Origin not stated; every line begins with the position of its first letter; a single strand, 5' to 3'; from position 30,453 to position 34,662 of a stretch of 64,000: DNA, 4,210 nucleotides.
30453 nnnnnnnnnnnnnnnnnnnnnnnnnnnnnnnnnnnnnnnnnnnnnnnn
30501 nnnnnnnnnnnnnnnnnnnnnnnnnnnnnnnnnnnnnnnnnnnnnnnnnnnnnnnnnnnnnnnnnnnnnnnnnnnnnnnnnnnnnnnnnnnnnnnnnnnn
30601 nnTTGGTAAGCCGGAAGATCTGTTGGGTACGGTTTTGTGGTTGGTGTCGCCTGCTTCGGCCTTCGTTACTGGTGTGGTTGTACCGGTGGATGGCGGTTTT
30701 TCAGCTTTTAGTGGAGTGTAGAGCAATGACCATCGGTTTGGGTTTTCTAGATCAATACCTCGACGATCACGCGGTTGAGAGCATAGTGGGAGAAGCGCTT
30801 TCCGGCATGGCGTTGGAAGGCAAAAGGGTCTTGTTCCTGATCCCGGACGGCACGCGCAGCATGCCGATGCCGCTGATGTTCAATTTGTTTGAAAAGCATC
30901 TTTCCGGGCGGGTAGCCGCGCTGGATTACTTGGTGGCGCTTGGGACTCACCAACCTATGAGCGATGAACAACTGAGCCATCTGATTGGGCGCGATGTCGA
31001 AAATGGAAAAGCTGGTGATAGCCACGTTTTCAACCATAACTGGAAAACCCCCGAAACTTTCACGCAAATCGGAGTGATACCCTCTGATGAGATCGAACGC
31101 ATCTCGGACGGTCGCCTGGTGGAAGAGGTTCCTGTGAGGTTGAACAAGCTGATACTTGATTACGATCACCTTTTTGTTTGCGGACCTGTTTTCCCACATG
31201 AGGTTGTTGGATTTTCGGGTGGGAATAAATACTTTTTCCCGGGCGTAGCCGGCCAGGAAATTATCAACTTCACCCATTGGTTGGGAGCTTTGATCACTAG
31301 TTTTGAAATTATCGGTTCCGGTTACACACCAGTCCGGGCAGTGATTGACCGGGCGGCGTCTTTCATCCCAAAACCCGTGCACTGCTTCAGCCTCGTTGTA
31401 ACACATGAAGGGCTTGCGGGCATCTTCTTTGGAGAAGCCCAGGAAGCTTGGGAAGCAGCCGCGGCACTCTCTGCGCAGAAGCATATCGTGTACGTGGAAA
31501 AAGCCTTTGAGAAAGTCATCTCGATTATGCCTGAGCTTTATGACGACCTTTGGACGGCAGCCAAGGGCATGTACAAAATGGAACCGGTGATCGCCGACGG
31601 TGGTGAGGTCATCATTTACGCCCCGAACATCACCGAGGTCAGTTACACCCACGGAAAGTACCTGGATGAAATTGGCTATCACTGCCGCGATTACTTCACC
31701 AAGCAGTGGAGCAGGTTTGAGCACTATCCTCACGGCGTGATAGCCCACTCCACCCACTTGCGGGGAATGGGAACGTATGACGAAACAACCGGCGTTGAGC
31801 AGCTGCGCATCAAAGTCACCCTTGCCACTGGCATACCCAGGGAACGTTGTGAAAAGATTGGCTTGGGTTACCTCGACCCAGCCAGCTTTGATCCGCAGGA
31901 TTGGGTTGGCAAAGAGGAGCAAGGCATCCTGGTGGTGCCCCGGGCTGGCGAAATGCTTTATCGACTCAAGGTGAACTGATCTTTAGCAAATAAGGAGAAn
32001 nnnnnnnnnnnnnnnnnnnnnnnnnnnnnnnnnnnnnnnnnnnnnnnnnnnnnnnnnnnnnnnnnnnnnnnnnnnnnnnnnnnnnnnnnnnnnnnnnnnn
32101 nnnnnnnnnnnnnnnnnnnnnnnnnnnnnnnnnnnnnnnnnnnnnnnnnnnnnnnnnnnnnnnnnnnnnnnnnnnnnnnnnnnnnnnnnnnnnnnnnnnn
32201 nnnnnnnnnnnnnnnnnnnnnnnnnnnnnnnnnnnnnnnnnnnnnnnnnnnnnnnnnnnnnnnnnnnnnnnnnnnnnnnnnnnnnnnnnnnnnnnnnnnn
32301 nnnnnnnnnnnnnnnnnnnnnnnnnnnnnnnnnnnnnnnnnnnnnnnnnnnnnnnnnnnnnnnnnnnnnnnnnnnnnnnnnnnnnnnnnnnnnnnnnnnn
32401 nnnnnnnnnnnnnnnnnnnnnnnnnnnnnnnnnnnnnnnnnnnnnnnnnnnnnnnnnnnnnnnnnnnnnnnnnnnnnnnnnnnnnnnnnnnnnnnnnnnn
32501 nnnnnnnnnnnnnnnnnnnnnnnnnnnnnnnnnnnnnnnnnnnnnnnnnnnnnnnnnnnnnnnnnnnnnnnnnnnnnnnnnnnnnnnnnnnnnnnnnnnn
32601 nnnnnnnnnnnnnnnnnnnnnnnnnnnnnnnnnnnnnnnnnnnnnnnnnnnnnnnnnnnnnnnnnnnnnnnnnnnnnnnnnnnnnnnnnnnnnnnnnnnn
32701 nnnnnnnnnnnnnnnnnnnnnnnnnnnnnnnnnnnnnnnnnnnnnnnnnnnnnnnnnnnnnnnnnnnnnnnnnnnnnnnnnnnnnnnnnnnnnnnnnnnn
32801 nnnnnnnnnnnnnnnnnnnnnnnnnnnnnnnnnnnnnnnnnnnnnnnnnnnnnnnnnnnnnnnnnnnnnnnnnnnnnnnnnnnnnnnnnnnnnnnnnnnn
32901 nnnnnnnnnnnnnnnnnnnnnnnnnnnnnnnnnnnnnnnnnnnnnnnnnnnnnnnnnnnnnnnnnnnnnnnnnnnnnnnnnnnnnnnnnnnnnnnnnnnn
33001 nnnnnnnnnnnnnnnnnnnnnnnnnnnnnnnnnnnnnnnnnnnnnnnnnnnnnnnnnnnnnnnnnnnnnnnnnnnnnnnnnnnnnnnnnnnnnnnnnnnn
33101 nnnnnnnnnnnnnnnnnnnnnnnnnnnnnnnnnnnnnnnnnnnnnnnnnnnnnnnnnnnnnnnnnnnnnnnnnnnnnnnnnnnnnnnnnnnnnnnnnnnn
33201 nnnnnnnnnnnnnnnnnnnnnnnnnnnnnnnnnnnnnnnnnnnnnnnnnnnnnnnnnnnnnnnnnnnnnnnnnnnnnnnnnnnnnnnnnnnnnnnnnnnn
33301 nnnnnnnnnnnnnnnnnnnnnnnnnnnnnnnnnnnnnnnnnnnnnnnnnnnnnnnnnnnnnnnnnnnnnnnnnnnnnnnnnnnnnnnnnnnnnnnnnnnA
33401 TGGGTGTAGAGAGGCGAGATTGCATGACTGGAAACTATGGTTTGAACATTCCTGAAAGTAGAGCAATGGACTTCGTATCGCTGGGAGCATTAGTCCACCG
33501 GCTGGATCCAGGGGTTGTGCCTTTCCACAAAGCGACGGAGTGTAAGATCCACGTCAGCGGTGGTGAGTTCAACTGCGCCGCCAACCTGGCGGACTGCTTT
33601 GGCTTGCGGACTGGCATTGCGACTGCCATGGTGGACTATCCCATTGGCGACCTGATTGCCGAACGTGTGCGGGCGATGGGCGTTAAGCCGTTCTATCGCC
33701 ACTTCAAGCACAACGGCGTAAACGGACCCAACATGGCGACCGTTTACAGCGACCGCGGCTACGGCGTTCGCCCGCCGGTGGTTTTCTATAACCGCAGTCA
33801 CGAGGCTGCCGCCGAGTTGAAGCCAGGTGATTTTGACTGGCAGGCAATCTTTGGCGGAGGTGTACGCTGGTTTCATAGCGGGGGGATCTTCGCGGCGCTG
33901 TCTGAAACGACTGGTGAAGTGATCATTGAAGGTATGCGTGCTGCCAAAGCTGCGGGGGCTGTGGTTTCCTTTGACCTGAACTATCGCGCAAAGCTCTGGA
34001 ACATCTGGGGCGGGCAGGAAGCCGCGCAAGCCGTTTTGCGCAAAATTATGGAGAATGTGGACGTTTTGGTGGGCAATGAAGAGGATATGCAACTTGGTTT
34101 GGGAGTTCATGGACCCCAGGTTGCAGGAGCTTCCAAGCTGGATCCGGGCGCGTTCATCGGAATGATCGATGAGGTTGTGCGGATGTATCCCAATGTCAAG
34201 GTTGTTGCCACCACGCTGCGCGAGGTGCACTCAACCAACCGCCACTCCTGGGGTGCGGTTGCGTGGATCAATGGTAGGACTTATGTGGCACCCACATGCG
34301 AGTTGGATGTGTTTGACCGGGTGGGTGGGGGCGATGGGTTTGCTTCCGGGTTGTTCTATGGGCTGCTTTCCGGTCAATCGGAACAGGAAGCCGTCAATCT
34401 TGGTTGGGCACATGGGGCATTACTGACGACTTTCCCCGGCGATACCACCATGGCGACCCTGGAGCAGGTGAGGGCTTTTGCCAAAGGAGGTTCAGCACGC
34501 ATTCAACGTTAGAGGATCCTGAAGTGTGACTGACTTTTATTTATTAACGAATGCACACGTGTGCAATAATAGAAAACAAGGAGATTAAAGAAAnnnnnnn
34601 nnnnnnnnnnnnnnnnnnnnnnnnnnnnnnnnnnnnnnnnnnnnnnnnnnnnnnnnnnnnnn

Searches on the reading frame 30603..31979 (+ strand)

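Call 21: search_protein_families(library=ncbifam, proteins=[window:30603-31979:+], max_evalue=0.001)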
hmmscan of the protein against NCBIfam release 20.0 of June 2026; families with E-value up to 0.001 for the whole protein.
window:30603-31979:+ (458 aa): 5 families
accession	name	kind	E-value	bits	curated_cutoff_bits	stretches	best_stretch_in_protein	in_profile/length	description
NF052594.1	NPN_18_hexonate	equivalog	8.7e-55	186.1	500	1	51-430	3-377/411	nickel-dependent putative hexonate epimerase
NF052593.1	NPN_racem_MAR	equivalog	1.5e-24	86.3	500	1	61-340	46-312/415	nickel-dependent malate racemase, LarAH6 family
NF033504.2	Ni_dep_LarA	equivalog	1.8e-21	76.4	460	1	53-340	40-315/422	nickel-dependent lactate racemase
NF052595.1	NPN_LarAH5_MAR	equivalog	4.5e-19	68.7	462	1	56-341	40-312/415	nickel-dependent malate racemase, LarAH5 family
NF052525.1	NPN_LarAH10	equivalog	1.1e-13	50.7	540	1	64-307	51-288/426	NPN-dependent 2-hydroxyacid racemase, LarAH10 family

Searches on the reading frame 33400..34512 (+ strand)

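Call 72: search_protein_families(library=pfam, proteins=[window:33400-34512:+], max_evalue=0.00001)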
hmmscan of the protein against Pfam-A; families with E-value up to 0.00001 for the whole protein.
window:33400-34512:+ (370 aa): 1 family
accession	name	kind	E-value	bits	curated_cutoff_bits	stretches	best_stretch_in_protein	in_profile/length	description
PF00294.29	PfkB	-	1e-13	51.8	25.8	1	44-350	27-297/302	pfkB family carbohydrate kinase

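Call 74: search_protein_families(library=ncbifam, proteins=[window:33400-34512:+], max_evalue=1e-10)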
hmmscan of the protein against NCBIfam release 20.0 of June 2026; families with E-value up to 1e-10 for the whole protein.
window:33400-34512:+ (370 aa): 4 families
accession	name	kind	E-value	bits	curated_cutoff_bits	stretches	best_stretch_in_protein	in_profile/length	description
NF041633.1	trifunc_aldol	exception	4.2e-75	253.3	700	1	20-370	239-580/580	KHG/KDPG aldolase/sugar kinase fusion protein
NF041332.1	KDG_KDGal_kin_Halo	equivalog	4.2e-38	131.6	440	1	24-247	3-217/320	bifunctional 2-dehydro-3-deoxygluconokinase/2-dehydro-3-deoxygalactonokinase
TIGR04382.1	myo_inos_iolC_N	equivalog_domain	1.2e-27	97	300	1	40-360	21-308/309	5-dehydro-2-deoxygluconokinase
NF040938.1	KDG_KDGal_kin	equivalog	2.1e-23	82.9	400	1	49-356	26-298/305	bifunctional 2-dehydro-3-deoxygluconokinase/2-dehydro-3-deoxygalactonokinase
